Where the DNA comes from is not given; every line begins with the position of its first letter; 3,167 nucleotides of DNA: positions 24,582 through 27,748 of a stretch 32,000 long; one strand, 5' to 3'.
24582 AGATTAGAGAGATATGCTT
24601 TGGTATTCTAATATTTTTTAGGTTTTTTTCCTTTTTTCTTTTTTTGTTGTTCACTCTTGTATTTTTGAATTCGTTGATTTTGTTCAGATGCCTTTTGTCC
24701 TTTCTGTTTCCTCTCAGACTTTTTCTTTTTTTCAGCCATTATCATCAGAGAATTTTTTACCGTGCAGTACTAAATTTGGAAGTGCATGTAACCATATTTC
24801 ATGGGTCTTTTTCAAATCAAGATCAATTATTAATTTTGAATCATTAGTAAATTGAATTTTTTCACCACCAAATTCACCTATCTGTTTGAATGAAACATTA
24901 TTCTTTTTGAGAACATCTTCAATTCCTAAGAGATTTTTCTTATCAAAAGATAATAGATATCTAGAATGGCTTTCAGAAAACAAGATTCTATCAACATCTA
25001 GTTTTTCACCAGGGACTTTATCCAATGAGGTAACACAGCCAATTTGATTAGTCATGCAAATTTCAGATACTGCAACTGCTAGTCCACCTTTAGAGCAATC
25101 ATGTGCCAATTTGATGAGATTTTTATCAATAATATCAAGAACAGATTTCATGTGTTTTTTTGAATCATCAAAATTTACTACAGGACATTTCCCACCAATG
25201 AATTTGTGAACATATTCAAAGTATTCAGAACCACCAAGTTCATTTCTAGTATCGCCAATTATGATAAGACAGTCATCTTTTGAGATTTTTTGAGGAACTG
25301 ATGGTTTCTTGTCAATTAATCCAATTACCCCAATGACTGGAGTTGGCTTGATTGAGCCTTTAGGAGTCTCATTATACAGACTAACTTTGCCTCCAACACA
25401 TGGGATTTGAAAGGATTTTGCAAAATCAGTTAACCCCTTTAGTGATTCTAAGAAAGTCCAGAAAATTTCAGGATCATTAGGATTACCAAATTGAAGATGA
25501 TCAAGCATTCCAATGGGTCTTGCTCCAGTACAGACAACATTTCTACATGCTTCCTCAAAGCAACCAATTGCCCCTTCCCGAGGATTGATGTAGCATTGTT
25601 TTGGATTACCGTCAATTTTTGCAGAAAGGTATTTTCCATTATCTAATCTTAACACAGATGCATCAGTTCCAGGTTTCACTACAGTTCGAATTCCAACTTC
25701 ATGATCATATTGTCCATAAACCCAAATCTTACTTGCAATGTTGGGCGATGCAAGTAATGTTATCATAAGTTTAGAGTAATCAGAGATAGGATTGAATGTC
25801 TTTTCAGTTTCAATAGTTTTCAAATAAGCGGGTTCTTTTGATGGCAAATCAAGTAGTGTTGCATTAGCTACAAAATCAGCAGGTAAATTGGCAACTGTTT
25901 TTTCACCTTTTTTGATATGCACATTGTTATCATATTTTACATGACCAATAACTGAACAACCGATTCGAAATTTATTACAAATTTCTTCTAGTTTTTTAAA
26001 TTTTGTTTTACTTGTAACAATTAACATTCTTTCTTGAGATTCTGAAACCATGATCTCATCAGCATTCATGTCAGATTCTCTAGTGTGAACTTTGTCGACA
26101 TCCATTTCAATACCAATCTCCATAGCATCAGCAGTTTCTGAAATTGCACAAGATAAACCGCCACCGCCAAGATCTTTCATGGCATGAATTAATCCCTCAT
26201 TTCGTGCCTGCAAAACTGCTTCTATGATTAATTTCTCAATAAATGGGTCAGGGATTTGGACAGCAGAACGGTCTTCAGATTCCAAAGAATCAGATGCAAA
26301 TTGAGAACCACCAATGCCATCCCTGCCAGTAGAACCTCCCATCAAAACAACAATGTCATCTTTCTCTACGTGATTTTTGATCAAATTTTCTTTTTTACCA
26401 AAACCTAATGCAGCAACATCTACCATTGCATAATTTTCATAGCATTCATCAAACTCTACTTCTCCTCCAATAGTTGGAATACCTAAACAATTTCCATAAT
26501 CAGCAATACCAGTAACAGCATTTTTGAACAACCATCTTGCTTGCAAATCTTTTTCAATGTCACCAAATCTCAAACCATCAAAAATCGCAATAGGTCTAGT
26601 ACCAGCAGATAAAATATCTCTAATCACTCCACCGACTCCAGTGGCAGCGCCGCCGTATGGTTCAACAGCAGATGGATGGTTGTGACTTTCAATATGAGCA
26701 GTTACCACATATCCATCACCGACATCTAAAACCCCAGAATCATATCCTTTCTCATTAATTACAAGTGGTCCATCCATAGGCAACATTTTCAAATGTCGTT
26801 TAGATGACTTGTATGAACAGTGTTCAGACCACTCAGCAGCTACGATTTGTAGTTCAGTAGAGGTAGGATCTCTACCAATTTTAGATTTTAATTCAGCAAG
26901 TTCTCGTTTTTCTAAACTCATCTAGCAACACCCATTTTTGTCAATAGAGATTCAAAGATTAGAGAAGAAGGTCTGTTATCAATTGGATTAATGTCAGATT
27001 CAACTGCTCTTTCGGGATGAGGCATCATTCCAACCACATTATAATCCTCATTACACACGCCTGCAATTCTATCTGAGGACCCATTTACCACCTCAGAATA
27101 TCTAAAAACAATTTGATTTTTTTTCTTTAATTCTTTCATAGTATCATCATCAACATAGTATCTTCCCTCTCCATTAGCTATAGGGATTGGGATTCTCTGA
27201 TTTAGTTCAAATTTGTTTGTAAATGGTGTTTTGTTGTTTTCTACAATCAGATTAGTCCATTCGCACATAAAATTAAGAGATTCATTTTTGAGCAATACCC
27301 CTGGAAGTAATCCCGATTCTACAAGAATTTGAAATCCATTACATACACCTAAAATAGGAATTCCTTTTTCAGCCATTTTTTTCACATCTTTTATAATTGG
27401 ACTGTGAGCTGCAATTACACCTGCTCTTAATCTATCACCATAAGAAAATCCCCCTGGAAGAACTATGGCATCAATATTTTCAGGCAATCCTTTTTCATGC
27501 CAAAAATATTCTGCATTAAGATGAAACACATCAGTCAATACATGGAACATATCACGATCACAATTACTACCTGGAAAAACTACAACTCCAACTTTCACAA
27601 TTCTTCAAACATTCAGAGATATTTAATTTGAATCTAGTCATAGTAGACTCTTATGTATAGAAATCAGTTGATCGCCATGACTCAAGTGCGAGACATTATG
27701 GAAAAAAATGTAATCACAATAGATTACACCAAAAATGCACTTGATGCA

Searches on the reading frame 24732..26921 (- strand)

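Call 42: search_protein_families(library=pfam, proteins=[window:24732-26921:-], max_evalue=0.001)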
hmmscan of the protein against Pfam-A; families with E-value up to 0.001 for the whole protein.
window:24732-26921:- (729 aa): 3 families
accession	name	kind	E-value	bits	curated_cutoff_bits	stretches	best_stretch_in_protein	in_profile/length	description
PF02769.27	AIRS_C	-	1.2e-49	168.9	23.1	2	188-333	3-150/156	AIR synthase related protein, C-terminal domain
PF00586.29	AIRS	-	1.4e-45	154.7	24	2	60-173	2-110/112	AIR synthase related protein, N-terminal domain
PF18072.6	FGAR-AT_linker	-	1.9e-10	41.5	26.6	1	1-38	10-50/50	Formylglycinamide ribonucleotide amidotransferase linker domain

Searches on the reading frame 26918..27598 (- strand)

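Call 42: search_protein_families(library=pfam, proteins=[window:26918-27598:-], max_evalue=0.001)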
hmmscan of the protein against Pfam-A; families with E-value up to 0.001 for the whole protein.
window:26918-27598:- (226 aa): 4 families
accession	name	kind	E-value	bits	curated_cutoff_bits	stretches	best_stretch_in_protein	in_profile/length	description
PF13507.12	GATase_5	-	2.5e-37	128.8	27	1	2-206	3-238/260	CobB/CobQ-like glutamine amidotransferase domain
PF07685.20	GATase_3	-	1.8e-08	34.7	27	1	32-94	30-90/196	CobB/CobQ-like glutamine amidotransferase domain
PF00117.34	GATase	-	3.9e-08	33.6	22.8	1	38-118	39-92/190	Glutamine amidotransferase class-I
PF01965.30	DJ-1_PfpI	-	1.1e-07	32.3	26.6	1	39-100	59-115/165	DJ-1/PfpI family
